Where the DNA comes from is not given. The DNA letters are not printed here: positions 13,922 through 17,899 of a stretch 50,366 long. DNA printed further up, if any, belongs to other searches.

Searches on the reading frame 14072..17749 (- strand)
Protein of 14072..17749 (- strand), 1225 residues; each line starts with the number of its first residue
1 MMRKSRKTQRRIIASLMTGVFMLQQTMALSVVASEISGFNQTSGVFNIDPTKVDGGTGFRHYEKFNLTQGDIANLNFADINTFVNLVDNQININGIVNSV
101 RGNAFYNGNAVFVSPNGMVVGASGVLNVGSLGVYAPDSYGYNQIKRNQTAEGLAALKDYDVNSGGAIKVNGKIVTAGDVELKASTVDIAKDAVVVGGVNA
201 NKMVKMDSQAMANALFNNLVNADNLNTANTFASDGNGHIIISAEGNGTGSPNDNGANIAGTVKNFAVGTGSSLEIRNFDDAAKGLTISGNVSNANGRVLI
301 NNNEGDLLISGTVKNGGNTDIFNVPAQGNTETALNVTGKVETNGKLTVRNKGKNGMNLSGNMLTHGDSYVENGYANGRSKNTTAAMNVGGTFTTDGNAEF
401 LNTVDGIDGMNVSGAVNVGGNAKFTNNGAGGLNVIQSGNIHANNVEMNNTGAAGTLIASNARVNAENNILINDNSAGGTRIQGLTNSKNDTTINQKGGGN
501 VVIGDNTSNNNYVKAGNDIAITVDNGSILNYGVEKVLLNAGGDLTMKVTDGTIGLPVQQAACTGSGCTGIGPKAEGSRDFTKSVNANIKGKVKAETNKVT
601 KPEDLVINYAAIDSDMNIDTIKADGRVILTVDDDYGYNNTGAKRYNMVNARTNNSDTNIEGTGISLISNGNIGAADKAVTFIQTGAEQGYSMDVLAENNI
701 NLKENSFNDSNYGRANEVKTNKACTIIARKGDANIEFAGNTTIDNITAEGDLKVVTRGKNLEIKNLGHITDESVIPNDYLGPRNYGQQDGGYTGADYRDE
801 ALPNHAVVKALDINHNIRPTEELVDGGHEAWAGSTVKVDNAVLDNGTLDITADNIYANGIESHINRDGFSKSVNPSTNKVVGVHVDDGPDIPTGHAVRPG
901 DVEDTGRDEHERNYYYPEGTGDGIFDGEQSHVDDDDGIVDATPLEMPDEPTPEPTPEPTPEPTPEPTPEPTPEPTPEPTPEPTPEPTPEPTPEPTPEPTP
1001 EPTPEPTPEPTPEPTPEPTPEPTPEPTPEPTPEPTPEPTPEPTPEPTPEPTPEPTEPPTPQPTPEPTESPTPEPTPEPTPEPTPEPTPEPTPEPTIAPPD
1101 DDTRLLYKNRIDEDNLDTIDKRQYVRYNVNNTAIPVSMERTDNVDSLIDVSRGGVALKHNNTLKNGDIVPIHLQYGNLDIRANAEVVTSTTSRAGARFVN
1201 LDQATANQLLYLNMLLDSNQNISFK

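Call 98: search_protein_families(library=pfam, proteins=[window:14072-17749:-], max_evalue=0.00001)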
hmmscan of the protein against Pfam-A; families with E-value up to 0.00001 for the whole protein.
window:14072-17749:- (1225 aa): 2 families
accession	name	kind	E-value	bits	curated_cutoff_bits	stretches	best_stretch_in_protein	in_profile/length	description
PF07238.19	PilZ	-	8.3e-09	36.2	22.5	1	1120-1209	1-96/102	PilZ domain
PF05887.16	Trypan_PARP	-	3.5e-06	27.5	100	0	928-998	45-111/134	Procyclic acidic repetitive protein (PARP)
